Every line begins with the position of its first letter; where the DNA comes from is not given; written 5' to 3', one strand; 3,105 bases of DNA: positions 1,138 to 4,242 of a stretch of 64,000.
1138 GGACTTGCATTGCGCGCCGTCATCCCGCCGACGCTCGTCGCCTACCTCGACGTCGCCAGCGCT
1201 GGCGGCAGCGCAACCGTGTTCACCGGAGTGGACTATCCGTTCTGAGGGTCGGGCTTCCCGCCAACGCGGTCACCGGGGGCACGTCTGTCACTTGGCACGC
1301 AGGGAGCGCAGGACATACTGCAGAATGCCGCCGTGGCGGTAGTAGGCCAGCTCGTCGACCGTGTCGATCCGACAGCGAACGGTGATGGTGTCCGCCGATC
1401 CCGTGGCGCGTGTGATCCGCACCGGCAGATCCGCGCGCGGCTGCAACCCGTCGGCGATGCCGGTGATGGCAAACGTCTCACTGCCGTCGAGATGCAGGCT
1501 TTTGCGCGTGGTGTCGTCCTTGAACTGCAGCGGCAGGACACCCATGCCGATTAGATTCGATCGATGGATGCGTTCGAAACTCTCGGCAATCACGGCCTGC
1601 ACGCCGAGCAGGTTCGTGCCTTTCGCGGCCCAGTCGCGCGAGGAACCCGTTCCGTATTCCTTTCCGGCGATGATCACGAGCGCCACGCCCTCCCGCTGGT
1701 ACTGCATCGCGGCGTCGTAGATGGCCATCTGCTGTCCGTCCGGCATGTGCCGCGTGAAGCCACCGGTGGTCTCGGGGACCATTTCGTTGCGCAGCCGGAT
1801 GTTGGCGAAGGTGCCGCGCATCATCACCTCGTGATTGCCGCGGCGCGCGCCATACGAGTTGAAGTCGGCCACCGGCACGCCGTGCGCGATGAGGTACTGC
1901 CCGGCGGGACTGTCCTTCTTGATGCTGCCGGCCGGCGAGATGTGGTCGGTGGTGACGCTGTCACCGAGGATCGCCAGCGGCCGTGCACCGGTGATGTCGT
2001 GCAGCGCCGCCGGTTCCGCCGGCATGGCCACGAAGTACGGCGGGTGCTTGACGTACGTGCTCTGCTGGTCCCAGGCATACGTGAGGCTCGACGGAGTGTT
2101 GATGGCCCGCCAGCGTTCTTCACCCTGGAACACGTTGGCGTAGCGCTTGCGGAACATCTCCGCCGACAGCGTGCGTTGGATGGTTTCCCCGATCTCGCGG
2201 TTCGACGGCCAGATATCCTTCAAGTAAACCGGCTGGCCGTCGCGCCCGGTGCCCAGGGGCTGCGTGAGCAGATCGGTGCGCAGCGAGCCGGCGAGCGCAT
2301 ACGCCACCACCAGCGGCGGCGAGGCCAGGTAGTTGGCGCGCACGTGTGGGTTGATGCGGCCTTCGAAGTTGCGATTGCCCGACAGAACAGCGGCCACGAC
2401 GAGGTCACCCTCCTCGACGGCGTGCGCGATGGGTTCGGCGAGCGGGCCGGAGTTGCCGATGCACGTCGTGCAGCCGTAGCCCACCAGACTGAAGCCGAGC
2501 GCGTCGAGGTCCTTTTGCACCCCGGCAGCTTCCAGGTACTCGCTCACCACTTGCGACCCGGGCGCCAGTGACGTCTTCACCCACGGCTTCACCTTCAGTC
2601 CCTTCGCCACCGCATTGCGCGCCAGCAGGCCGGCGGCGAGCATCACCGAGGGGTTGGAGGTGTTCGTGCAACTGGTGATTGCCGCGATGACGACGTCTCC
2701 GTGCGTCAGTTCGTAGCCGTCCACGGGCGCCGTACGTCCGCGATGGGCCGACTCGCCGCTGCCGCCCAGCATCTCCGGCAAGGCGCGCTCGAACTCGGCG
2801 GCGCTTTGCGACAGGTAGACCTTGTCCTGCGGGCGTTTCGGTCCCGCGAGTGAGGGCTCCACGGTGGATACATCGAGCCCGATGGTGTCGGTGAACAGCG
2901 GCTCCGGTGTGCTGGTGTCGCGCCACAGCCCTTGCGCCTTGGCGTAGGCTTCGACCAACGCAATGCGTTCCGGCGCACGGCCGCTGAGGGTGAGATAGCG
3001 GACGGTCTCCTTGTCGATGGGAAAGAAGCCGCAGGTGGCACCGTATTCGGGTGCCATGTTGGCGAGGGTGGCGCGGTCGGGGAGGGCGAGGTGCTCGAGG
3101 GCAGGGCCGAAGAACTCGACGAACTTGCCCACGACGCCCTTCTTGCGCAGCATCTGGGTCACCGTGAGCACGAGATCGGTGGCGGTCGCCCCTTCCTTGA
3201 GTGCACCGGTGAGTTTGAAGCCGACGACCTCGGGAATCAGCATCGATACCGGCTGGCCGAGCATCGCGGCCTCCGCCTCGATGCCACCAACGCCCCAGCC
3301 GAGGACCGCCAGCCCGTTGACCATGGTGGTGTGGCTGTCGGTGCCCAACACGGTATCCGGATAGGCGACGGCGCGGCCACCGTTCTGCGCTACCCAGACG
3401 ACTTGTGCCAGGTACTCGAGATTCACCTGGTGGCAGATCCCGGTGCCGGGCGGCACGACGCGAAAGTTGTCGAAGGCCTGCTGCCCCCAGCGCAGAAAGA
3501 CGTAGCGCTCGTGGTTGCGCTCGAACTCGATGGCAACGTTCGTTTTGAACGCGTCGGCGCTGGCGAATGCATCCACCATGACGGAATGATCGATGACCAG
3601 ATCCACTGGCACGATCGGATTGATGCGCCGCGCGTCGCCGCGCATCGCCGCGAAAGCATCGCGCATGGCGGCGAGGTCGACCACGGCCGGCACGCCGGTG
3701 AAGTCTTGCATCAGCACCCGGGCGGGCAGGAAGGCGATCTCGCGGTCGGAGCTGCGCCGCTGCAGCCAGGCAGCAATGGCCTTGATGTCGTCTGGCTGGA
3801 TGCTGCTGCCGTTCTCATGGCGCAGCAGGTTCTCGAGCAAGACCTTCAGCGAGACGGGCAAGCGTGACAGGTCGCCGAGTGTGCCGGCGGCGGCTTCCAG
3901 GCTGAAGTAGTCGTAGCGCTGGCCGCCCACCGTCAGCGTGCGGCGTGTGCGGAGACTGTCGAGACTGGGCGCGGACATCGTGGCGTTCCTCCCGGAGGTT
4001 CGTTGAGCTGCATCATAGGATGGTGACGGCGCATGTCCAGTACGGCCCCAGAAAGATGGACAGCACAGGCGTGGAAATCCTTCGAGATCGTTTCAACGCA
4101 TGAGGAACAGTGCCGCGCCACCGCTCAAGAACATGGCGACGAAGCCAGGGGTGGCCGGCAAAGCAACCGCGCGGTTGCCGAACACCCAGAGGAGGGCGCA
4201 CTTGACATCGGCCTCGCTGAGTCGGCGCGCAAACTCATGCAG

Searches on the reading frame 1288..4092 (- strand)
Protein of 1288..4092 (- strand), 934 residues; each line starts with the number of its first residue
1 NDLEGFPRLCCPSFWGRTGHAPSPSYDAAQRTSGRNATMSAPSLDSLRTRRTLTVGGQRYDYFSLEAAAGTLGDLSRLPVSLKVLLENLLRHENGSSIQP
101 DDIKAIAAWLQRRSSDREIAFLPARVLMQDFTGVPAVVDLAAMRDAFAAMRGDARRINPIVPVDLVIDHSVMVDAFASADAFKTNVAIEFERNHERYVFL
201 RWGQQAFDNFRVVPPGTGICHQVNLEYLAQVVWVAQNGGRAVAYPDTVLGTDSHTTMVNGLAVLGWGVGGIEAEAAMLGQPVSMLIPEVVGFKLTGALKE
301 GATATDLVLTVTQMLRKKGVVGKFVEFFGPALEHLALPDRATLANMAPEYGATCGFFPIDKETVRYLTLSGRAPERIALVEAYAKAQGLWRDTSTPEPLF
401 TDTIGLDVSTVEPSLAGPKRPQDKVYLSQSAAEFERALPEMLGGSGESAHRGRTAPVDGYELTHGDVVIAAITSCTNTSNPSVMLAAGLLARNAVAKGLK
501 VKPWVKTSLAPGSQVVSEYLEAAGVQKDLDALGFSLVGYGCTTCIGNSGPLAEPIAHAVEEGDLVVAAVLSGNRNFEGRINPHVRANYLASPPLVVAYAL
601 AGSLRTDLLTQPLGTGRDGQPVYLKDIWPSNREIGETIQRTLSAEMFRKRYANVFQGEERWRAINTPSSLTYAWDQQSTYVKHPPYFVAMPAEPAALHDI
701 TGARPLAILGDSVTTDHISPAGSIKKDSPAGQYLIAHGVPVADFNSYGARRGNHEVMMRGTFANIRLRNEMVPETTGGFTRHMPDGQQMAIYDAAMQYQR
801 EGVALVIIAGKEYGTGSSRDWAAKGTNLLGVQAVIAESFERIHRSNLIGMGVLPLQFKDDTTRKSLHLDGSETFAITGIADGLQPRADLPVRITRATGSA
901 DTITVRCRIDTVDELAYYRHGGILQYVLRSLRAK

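Call 9: search_protein_families(library=pfam, proteins=[window:1288-4092:-], max_evalue=0.001)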
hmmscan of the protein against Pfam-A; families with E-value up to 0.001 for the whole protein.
window:1288-4092:- (934 aa): 2 families
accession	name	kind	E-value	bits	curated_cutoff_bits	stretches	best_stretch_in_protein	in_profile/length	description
PF00330.25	Aconitase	-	5.2e-171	570.1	28.7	1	115-602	12-463/463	Aconitase family (aconitate hydratase)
PF00694.25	Aconitase_C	-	2.5e-45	154.5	22.8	1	732-859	3-130/131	Aconitase C-terminal domain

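Call 50: find_homologous_proteins(query=window:1288-4092:-, max_evalue=1e-50)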
Query window:1288-4092:- (934 aa): 8000 proteins with E <= 1e-50 among 8000 candidates; the best 120 are listed.
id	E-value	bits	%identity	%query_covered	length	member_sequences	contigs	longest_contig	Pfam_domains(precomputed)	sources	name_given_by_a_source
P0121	0.0e+0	2029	100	96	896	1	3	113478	PF00694.26,PF00330.26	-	-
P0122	0.0e+0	1814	88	96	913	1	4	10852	PF00694.26,PF00330.26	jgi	jgi:aconitate hydratase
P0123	0.0e+0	1773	87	96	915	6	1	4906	PF00694.26,PF00330.26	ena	-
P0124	0.0e+0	1755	86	96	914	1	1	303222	PF00694.26,PF00330.26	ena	-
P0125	0.0e+0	1746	85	96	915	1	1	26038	PF00694.26,PF00330.26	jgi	jgi:aconitate hydratase A / 2-methylisocitrate dehydratase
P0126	0.0e+0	1745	85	96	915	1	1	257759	PF00694.26,PF00330.26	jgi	jgi:aconitate hydratase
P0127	0.0e+0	1737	85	96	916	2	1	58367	PF00694.26,PF00330.26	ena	-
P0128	0.0e+0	1734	85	96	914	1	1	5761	PF00694.26,PF00330.26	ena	-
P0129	0.0e+0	1730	85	96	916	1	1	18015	PF00694.26,PF00330.26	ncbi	-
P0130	0.0e+0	1725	85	96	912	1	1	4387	PF00694.26,PF00330.26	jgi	jgi:aconitate hydratase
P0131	0.0e+0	1709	87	92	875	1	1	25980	PF00694.26,PF00330.26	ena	-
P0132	0.0e+0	1679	85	92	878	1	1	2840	PF00694.26,PF00330.26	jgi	-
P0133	0.0e+0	1675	83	96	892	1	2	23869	PF00694.26,PF00330.26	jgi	jgi:aconitate hydratase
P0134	0.0e+0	1671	86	92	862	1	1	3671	PF00694.26,PF00330.26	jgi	jgi:aconitate hydratase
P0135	0.0e+0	1612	79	96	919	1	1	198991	PF00694.26,PF00330.26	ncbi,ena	-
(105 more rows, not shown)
